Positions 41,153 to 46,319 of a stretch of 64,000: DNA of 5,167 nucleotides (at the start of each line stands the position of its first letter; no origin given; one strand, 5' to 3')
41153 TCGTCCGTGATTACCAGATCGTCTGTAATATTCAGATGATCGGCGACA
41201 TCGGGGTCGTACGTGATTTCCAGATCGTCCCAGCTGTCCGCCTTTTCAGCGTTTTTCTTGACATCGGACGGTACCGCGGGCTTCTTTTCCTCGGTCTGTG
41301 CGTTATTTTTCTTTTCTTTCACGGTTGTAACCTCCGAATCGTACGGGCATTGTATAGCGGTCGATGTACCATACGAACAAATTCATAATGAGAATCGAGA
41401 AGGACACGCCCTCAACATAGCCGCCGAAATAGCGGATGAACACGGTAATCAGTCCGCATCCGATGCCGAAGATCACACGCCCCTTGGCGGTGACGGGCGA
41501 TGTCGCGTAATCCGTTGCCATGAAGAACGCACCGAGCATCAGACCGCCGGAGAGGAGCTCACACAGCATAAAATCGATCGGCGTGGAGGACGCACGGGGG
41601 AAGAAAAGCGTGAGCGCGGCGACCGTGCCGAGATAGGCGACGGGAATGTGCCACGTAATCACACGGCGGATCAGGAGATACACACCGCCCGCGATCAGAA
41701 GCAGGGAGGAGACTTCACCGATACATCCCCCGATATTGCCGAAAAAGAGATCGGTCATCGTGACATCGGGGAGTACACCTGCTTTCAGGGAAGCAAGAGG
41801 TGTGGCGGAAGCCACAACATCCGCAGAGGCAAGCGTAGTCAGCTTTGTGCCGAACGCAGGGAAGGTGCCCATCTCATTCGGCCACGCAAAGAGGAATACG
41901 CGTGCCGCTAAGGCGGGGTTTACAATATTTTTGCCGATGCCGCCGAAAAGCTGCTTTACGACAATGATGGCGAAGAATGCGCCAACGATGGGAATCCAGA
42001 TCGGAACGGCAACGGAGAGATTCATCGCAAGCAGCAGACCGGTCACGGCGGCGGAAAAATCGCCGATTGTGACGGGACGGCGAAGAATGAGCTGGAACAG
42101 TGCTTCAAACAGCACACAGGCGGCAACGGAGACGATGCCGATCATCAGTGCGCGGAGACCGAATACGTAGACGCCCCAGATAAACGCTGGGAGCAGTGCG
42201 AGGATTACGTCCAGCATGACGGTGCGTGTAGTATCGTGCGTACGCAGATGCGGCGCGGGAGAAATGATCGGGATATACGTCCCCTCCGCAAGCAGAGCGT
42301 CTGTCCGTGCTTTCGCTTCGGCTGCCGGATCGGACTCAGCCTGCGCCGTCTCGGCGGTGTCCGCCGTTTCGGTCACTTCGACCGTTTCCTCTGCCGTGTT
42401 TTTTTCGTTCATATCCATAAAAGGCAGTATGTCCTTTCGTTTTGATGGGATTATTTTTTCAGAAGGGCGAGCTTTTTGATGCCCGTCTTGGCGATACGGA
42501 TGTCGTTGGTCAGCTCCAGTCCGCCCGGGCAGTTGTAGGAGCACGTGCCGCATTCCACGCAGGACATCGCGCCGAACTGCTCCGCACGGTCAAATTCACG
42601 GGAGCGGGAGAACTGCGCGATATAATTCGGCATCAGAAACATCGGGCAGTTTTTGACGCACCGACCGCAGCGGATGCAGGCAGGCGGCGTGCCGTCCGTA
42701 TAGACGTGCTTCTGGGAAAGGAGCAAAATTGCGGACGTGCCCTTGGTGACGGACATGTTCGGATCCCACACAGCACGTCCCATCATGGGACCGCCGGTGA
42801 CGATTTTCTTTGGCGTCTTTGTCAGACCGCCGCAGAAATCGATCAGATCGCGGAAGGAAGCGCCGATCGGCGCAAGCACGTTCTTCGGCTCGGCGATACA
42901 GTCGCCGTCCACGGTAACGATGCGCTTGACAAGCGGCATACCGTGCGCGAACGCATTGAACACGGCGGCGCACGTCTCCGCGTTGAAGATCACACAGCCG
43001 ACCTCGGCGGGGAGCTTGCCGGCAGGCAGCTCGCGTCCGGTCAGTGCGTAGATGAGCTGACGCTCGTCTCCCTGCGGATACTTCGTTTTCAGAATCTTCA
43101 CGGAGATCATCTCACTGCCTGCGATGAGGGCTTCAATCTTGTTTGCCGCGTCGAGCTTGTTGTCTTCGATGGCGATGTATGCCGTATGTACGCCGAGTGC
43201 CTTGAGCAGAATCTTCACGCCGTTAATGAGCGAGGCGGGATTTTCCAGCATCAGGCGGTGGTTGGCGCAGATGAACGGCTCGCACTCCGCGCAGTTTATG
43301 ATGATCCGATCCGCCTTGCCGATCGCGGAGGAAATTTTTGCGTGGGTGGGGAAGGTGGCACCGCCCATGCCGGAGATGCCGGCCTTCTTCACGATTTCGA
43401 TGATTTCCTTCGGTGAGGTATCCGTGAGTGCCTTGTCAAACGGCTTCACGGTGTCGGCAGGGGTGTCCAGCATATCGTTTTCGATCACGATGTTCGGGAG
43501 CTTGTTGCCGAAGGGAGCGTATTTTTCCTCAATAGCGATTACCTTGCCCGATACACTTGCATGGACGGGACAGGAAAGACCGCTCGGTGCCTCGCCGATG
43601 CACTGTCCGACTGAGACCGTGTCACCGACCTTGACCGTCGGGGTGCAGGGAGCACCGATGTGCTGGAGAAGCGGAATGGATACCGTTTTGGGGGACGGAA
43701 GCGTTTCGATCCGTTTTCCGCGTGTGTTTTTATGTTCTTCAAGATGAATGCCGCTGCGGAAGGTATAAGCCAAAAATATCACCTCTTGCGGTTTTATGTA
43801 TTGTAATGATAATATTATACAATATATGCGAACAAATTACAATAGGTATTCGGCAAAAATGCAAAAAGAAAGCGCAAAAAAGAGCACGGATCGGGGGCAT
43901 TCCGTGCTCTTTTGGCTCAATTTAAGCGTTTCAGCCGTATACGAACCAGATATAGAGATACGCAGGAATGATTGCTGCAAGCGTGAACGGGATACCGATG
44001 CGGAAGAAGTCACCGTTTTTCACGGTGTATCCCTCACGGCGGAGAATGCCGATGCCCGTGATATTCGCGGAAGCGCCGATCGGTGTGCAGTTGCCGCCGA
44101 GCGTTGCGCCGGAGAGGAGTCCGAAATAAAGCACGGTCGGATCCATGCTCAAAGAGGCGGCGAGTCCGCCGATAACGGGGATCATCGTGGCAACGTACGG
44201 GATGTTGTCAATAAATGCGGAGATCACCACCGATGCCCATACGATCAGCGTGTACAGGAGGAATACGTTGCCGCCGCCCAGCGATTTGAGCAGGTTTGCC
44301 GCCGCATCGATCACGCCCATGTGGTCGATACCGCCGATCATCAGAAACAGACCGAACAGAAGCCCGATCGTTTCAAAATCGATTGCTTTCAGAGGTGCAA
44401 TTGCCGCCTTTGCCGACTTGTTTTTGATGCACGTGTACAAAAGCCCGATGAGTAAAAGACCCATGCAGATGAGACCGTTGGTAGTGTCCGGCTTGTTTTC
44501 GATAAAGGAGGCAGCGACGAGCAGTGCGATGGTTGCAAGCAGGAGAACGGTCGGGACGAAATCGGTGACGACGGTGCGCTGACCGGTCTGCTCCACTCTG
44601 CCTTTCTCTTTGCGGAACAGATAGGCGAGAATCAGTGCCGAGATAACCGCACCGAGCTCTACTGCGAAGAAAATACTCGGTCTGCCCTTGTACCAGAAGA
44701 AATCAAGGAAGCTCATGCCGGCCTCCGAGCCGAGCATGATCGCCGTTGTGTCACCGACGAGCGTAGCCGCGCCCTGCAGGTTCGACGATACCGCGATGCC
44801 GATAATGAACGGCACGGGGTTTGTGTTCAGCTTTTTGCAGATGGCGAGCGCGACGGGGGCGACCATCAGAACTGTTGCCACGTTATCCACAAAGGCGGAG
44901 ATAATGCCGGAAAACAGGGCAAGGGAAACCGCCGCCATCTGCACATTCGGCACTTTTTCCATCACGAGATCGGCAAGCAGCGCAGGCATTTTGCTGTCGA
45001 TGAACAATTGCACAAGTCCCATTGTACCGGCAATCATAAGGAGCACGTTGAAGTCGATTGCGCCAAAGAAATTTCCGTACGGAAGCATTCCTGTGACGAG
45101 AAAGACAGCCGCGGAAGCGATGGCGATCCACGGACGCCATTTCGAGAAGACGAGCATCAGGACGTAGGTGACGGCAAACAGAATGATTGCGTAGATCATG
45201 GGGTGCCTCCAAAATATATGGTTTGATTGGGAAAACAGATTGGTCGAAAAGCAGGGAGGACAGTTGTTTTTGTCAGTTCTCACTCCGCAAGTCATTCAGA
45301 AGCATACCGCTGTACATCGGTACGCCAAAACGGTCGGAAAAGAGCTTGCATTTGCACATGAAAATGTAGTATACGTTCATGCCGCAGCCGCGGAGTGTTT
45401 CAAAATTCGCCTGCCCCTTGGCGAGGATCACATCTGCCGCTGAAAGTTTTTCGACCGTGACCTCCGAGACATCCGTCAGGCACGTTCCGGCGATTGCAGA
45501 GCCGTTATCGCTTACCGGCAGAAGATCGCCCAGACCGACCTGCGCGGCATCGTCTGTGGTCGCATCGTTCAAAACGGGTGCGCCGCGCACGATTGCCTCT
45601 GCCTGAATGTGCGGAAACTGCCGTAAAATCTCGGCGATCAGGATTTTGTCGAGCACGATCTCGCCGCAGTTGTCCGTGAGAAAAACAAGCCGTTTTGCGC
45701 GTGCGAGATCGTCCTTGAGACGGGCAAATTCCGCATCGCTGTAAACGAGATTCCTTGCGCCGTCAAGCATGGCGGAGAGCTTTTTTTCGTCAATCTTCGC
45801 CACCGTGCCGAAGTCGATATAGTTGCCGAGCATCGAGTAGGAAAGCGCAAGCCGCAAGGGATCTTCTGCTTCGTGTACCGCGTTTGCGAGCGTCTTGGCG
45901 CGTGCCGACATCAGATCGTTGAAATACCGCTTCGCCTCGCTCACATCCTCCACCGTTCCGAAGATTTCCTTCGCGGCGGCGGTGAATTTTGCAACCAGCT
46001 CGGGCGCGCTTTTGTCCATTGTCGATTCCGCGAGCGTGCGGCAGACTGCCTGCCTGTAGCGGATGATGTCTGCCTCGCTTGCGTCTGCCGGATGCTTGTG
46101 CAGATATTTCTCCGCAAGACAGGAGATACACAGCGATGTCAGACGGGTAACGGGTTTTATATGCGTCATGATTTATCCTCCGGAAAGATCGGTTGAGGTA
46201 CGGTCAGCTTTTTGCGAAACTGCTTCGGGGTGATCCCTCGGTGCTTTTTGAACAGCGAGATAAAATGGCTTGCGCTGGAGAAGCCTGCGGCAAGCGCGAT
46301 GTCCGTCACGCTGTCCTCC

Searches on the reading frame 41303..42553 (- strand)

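Call 51: search_protein_families(library=pfam, proteins=[window:41303-42553:-], max_evalue=0.0001)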
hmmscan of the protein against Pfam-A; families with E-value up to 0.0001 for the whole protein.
window:41303-42553:- (416 aa): 1 family
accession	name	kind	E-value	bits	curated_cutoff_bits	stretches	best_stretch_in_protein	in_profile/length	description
PF03116.20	NQR2_RnfD_RnfE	-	6.3e-113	377.5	27.7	1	97-407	2-296/296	NQR2, RnfD, RnfE family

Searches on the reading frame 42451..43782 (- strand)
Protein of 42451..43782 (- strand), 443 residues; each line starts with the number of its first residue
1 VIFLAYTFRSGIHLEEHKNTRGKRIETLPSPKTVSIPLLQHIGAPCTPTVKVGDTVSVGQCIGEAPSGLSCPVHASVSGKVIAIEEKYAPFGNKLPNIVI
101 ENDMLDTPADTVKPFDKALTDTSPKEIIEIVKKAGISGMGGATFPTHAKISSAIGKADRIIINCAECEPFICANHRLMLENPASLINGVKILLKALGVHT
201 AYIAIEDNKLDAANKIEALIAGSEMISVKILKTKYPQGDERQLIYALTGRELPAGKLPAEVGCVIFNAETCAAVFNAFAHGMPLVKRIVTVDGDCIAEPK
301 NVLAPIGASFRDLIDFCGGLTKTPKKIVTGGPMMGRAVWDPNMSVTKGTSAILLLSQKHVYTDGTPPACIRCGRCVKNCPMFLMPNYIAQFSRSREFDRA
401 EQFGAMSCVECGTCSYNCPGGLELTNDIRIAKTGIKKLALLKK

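Call 51: search_protein_families(library=pfam, proteins=[window:42451-43782:-], max_evalue=0.0001)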
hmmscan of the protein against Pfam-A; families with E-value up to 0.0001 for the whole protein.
window:42451-43782:- (443 aa): 8 families
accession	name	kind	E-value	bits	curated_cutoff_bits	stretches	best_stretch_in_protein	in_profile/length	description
PF01512.22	Complex1_51K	-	7.9e-50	169.1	31.2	1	131-275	1-149/150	Nuo51 FMN-binding domain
PF13375.12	RnfC_N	-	9.4e-33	112.7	25.6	1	7-103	2-99/101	RnfC Barrel sandwich hybrid domain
PF10531.15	SLBB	-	3.8e-12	46.3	27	1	288-336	1-54/55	SLBB domain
PF13534.11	Fer4_17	-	7.2e-09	36.5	22.2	1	368-422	1-60/61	4Fe-4S dicluster domain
PF13183.11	Fer4_8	-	5e-08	33.8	27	1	368-421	4-67/68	4Fe-4S dicluster domain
PF13187.11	Fer4_9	-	6.3e-08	33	27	1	368-421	1-50/52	4Fe-4S dicluster domain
PF13237.11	Fer4_10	-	6.6e-08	32.8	25.5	1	366-419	6-53/53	4Fe-4S dicluster domain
PF12838.12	Fer4_7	-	1.3e-07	32.4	27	1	369-420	2-50/52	4Fe-4S dicluster domain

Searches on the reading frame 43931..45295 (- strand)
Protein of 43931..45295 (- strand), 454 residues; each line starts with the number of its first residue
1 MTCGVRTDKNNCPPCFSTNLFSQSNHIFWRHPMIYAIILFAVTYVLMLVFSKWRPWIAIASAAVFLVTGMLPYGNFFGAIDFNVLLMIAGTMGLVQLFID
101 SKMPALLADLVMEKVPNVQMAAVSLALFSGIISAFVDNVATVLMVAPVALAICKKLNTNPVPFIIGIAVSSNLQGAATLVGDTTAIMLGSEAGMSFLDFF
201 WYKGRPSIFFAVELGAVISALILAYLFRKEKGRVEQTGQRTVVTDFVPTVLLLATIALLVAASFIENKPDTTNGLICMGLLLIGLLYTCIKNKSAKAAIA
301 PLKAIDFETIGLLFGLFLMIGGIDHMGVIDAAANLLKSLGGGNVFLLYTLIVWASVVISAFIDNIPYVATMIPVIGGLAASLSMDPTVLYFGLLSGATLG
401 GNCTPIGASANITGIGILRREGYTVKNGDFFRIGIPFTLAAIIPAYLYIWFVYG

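Call 51: search_protein_families(library=pfam, proteins=[window:43931-45295:-], max_evalue=0.0001)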
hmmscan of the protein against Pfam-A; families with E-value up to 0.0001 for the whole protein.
window:43931-45295:- (454 aa): 3 families
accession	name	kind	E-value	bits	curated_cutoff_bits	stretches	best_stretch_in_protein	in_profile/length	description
PF03600.22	CitMHS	-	4.8e-66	223.6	31.9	2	47-391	3-331/336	Citrate transporter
PF02040.21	ArsB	-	7.6e-06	26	22.2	1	36-450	2-422/423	Arsenical pump membrane protein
PF06808.19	DctM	-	1.7e-05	24.3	23.8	0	231-451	198-410/413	Tripartite ATP-independent periplasmic transporter, DctM component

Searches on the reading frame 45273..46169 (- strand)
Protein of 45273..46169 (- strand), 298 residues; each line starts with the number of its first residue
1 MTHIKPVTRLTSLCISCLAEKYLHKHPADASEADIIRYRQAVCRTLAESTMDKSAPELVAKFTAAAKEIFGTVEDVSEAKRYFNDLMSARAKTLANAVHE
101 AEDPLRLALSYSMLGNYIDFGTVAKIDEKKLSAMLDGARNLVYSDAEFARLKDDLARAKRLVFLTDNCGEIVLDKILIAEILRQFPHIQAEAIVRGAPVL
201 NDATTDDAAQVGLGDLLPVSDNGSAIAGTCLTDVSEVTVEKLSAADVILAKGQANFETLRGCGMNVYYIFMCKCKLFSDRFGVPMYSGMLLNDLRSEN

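Call 52: search_protein_families(library=pfam, proteins=[window:45273-46169:-], max_evalue=0.0001)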
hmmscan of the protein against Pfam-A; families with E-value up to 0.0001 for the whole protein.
window:45273-46169:- (298 aa): 1 family
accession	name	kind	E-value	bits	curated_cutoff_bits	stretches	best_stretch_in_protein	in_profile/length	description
PF01937.24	ARMT1-like_dom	-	1e-40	140.3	25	1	14-286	5-308/311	Damage-control phosphatase ARMT1-like domain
